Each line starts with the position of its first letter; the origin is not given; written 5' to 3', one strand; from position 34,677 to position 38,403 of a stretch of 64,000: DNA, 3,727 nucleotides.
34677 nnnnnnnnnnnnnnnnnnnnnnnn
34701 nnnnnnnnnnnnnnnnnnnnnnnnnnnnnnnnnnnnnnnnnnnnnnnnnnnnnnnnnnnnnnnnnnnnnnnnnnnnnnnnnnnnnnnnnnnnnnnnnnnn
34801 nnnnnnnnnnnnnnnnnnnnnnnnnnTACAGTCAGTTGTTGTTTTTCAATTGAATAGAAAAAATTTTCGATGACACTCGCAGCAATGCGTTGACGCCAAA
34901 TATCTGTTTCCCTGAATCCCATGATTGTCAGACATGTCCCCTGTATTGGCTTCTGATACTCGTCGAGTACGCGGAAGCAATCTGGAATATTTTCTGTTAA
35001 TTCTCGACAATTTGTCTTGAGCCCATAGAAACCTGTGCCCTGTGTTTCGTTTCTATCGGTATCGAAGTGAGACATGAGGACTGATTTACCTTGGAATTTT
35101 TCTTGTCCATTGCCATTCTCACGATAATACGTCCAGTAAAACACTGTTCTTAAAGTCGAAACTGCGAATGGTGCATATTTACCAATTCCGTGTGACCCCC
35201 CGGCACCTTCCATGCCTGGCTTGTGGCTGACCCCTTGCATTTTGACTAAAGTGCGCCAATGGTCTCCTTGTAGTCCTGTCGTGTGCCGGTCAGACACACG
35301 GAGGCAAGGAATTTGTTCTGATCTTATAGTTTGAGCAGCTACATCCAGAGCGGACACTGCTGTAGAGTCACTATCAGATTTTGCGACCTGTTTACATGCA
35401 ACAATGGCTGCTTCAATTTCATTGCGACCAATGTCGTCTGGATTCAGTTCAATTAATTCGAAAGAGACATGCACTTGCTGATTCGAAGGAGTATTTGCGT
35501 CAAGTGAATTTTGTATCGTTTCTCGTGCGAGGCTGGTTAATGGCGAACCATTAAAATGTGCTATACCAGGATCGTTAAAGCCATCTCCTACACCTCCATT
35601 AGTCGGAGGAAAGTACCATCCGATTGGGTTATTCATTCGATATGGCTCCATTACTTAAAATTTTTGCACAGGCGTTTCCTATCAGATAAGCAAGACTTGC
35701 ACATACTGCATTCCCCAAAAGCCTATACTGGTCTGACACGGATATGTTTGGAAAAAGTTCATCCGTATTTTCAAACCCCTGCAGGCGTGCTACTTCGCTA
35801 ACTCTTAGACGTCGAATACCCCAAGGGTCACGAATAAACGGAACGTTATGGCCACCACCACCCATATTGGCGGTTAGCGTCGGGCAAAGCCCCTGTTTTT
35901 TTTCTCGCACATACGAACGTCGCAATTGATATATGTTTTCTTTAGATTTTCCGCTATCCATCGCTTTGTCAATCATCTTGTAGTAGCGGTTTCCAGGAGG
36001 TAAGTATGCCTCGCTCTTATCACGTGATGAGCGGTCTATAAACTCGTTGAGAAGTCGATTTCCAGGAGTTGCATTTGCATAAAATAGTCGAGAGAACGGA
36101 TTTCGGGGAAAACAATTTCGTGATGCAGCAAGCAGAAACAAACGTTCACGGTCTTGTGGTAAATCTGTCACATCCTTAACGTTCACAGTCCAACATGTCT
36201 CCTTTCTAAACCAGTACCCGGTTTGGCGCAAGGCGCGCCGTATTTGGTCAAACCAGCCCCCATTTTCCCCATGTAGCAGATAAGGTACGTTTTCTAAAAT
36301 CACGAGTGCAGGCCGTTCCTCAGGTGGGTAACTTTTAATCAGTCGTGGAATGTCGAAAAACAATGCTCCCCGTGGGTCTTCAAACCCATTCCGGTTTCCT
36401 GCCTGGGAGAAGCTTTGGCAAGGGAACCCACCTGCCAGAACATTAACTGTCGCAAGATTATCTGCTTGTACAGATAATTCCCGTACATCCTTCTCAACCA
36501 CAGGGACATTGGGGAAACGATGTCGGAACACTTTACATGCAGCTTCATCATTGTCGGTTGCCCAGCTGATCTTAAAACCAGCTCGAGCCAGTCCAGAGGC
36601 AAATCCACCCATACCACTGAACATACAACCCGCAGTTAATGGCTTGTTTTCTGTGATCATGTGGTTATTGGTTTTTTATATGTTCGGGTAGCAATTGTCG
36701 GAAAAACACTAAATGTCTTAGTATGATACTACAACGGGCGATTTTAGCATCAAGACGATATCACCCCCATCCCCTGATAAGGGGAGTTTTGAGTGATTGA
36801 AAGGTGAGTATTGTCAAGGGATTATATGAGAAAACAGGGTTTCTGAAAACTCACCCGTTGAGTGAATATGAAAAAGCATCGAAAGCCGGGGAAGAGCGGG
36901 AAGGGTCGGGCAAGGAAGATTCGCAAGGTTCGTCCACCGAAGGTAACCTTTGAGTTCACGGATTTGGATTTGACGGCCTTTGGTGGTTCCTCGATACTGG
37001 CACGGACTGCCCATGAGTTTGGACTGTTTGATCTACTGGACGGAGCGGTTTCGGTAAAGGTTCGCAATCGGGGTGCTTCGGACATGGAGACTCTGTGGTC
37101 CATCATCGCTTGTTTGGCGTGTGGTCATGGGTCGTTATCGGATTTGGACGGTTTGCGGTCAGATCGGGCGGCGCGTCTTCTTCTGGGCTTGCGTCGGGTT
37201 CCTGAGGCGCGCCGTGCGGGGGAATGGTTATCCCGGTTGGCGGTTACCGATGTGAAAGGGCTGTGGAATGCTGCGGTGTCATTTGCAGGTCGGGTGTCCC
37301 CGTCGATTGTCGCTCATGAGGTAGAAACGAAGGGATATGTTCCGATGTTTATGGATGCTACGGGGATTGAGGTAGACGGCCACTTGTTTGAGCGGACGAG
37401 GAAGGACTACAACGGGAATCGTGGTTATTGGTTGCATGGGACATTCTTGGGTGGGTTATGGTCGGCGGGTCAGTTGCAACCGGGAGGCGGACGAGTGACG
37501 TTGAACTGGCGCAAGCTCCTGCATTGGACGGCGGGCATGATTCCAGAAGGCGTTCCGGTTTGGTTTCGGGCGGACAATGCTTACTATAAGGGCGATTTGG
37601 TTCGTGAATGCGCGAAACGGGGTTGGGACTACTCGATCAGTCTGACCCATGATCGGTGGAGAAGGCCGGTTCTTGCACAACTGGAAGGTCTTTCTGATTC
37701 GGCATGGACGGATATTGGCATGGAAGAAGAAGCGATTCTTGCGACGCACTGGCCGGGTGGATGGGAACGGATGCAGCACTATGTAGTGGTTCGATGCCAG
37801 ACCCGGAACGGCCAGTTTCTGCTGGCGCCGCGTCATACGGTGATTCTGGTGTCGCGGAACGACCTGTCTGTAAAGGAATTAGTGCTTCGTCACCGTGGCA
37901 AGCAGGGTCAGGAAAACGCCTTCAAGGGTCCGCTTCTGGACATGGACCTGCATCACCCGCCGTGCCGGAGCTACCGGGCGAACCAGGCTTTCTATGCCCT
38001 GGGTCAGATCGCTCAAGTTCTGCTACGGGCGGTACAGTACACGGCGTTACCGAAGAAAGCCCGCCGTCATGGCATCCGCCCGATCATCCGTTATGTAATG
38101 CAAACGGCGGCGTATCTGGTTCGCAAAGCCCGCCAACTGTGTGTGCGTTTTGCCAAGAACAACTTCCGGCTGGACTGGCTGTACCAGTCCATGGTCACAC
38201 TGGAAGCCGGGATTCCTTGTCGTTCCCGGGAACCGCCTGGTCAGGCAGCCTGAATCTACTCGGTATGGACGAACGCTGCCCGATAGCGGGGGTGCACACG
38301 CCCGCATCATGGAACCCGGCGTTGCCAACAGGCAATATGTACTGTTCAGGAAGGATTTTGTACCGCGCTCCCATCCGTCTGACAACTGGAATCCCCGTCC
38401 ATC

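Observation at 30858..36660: Candidate non-canonical R-M/defence operon: C5 methyltransferase, MORC-like GHKL ATPase and two unknown proteins, all translationally coupled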

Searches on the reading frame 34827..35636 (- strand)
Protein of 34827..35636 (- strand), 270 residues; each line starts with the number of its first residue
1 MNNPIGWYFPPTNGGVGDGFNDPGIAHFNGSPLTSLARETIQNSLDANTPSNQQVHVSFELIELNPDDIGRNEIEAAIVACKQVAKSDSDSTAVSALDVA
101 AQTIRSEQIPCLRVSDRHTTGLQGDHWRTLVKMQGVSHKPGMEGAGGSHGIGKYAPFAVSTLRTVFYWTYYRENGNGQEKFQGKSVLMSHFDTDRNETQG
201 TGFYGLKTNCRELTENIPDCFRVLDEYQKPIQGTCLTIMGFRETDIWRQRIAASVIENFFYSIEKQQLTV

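Call 70: search_solved_structures(query=A4, max_evalue=10, show_alignments=3)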
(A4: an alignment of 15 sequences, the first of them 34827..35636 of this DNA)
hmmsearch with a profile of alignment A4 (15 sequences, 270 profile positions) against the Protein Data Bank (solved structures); distinct sequences matched with E-value up to 10: 2.
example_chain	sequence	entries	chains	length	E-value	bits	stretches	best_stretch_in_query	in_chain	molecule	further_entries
1y4s_A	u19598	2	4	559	0.97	12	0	35-106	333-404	Chaperone protein htpG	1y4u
2iop_A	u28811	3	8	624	1.5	11.4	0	35-106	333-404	Chaperone protein htpG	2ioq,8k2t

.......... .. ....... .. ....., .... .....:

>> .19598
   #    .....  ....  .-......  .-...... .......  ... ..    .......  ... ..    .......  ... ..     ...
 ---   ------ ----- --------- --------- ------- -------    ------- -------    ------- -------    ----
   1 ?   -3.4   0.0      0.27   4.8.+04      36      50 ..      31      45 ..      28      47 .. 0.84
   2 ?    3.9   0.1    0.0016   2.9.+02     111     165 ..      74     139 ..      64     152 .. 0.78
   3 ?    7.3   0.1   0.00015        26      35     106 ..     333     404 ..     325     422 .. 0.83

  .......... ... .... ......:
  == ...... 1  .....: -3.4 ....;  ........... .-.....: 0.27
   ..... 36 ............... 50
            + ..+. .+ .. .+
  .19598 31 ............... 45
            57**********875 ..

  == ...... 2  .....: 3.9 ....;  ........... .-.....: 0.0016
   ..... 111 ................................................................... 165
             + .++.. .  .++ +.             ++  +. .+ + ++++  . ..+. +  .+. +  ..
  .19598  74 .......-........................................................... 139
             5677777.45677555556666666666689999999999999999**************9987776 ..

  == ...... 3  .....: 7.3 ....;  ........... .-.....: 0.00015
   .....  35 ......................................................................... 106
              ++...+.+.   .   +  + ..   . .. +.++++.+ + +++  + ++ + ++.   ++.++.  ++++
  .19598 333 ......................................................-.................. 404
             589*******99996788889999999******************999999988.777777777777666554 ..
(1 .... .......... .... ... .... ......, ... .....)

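Call 91: find_related_loci(query=A4, collection=viral_contigs, flank=8000)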
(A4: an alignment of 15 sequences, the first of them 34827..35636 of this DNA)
Query A4 (270 aa) in viral_contigs; peptide patterns used: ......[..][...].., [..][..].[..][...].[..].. (x = any residue, [..] = any of these).
92 stretches matched a pattern; 9 encode a relative of the query (tblastn E <= 1e-3); 9 distinct loci.
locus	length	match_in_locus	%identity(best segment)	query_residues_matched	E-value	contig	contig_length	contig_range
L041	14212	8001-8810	38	1-270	3e-45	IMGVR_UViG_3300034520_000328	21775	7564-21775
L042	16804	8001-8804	36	6-270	1e-42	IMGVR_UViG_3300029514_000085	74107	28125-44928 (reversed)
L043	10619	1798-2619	37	5-270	3e-40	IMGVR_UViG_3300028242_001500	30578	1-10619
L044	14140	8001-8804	34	1-269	9e-39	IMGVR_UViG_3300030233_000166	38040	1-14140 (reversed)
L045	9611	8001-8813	35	5-270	8e-32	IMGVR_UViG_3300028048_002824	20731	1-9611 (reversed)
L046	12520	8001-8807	35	5-270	4e-30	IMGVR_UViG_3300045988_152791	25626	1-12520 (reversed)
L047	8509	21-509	40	109-270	5e-29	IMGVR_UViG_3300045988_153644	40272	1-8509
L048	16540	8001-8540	25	7-187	3e-8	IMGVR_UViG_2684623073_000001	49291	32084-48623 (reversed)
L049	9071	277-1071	24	7-270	6e-5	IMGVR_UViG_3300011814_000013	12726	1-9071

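Call 102: search_protein_families(library=padloc, alignment_id=A4, max_evalue=10)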
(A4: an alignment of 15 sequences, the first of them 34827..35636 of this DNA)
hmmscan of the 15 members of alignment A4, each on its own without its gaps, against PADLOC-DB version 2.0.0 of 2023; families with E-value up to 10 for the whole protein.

A. member 1, window:34827-35636:- (270 aa): 2 families
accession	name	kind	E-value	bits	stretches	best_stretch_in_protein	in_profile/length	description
PDLC04582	PDC-M33A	-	3.2e-77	258.6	1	1-270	1-265/627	-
PDLC02099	Cas6_IIIh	-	0.02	12.3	1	109-226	125-243/313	-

B. families by the number of members that match (of 15 scanned): 6 families
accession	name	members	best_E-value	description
PDLC04582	PDC-M33A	15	1.2e-116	-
PDLC02099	Cas6_IIIh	2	0.011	-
PDLC01355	Csm6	1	0.0058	CAS-III; associated_signaling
PDLC04284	PDC-M02A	1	0.023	-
PDLC01033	CARF_RelE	1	0.034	CARF+RelE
PDLC03965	TmtA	1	0.048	-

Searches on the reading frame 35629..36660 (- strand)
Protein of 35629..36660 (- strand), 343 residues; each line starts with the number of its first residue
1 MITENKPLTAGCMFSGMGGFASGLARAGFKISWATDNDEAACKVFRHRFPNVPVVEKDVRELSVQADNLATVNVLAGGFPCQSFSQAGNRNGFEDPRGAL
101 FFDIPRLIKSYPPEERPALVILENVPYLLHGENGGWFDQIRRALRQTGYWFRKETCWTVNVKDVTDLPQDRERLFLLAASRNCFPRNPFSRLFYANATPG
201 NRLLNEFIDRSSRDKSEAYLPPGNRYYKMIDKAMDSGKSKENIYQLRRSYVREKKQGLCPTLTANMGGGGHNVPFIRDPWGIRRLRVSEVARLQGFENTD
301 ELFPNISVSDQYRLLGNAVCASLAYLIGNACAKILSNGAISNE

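Call 4: search_protein_families(library=pfam, proteins=[window:35629-36660:-], max_evalue=0.01)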
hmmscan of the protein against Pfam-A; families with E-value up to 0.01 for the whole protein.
window:35629-36660:- (343 aa): 1 family
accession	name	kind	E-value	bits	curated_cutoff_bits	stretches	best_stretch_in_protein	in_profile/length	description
PF00145.23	DNA_methylase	-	4.4e-53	181.3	22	1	13-332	6-323/324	C-5 cytosine-specific DNA methylase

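Call 5: search_protein_families(library=padloc, proteins=[window:35629-36660:-], max_evalue=0.01)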
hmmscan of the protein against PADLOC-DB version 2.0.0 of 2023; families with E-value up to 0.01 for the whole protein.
window:35629-36660:- (343 aa): 60 families (the best 25 are shown)
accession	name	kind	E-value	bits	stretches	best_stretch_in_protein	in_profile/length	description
PDLC03272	MTase_II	-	9.1e-68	227.2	1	6-338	73-393/407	Type II methyltransferase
PDLC03378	MTase_II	-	1.2e-53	180.6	1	12-337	7-332/344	Type II methyltransferase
PDLC00033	DruM2|DruM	-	2.8e-44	149.9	2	8-185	22-198/368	DNA cytosine methylase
PDLC03326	MTase_II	-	5.1e-44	149.1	2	13-182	10-178/412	Type II methyltransferase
PDLC03234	MTase_II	-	1.9e-43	147.2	2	13-182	10-177/375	Type II methyltransferase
PDLC00026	DruM2|DruM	-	1.7e-41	140.9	1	13-337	10-320/336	DNA cytosine methylase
PDLC00027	DruM2|DruM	-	3.9e-37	126.4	2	7-213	11-205/361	DNA cytosine methylase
PDLC00031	DruM2|DruM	-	3e-32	110.1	2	11-180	15-172/361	DNA cytosine methylase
PDLC03217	MTase_II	-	2.2e-30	103.8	1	13-324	390-690/703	Type II methyltransferase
PDLC03307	MTase_II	-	7.2e-30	102.5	2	13-160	6-146/382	Type II methyltransferase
PDLC03237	MTase_II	-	8.5e-29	98.1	1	8-194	794-983/1036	Type II methyltransferase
PDLC03361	MTase_II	-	1.2e-28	98.1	1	13-326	92-428/455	Type II methyltransferase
PDLC02650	DrmMII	-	1.5e-28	97.9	2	4-128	5-136/435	DrmMII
PDLC00034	DruM2|DruM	-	3.5e-28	96.3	2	13-179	13-186/457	DNA cytosine methylase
PDLC03324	MTase_II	-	8.7e-28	95.3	1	12-179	10-169/408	Type II methyltransferase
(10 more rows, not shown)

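Call 11: search_protein_families(library=ncbifam, proteins=[window:35629-36660:-], max_evalue=0.1)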
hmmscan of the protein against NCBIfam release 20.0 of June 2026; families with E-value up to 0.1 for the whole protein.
window:35629-36660:- (343 aa): 3 families
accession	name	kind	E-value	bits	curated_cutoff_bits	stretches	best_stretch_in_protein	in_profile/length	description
TIGR00675.1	dcm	superfamily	6.9e-53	180.4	100.65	1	13-329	4-327/329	DNA (cytosine-5-)-methyltransferase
NF007772.0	PRK10458.1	subfamily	1.5e-16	60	710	2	67-184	165-291/472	DNA cytosine methylase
NF041658.1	ornithlipidmtase_OlsG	equivalog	0.0043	16.8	350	1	36-93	72-134/191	ornithine lipid N-methyltransferase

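Call 108: search_solved_structures(query=window:35629-36660:-, max_evalue=1e-10)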
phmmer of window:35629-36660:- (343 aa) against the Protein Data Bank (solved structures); distinct sequences matched with E-value up to 1e-10: 16.
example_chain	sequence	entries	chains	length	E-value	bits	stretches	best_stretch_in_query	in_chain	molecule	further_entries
10mh_A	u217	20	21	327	3.1e-25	92.3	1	13-327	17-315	PROTEIN (CYTOSINE-SPECIFIC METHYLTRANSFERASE HHAI) | HaeIII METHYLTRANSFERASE | Modification methylase HhaI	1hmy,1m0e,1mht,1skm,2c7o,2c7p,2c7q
1svu_A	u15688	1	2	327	4e-25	92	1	13-327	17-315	Modification methylase HhaI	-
2i9k_A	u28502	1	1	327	4.4e-25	91.8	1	13-327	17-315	Modification methylase HhaI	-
2uyh_A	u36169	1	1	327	6e-25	91.4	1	13-327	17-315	MODIFICATION METHYLASE HHAI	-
2zcj_A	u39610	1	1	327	8.1e-25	91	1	13-327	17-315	Modification methylase HhaI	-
1fjx_A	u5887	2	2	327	1.1e-24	90.5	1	13-326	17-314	HHAI DNA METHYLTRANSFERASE | MODIFICATION METHYLASE HHAI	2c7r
2uz4_A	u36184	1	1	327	1.5e-24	90.1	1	13-327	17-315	MODIFICATION METHYLASE HHAI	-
2uyc_A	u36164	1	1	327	1.5e-24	90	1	13-327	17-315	MODIFICATION METHYLASE HHAI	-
2z6q_A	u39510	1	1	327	2.1e-24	89.6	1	13-327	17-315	Modification methylase HhaI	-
2z6u_A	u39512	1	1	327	2.1e-24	89.6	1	13-327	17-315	Modification methylase HhaI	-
2z6a_A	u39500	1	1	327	5.6e-24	88.2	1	13-327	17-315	Modification methylase HhaI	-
1dct_A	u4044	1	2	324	2e-22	83.1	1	13-178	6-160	PROTEIN (MODIFICATION METHYLASE HAEIII)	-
3ubt_Y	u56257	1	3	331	4e-21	78.8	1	13-178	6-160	Modification methylase HaeIII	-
3g7u_A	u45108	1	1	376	7e-15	58.3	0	13-134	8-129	Cytosine-specific methyltransferase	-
3lx6_A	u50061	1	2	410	5.2e-12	48.8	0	70-202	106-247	Cytosine-specific methyltransferase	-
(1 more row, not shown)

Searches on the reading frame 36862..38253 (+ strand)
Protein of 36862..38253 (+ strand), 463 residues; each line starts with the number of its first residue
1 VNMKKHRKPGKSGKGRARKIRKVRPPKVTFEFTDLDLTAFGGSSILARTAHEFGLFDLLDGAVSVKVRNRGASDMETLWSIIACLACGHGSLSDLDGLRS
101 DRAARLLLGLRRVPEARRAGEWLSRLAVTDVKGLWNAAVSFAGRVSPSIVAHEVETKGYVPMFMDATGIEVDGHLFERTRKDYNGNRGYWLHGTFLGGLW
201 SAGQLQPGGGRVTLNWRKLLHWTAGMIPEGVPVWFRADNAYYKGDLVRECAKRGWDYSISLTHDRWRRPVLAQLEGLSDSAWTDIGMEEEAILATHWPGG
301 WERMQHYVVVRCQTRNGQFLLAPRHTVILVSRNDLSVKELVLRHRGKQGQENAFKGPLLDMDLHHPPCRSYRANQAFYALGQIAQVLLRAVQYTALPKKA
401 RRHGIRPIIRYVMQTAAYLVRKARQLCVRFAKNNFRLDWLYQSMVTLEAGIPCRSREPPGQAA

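Call 4: search_protein_families(library=pfam, proteins=[window:36862-38253:+], max_evalue=0.01)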
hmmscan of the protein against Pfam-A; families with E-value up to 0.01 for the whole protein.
window:36862-38253:+ (463 aa): 2 families
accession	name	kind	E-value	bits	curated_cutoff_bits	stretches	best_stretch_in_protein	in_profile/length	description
PF13701.12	DDE_Tnp_1_4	-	1.6e-21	76.5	34.7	1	23-443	4-426/435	Transposase DDE domain group 1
PF01609.27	DDE_Tnp_1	-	3.7e-06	27.3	23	1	164-384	9-197/200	Transposase DDE domain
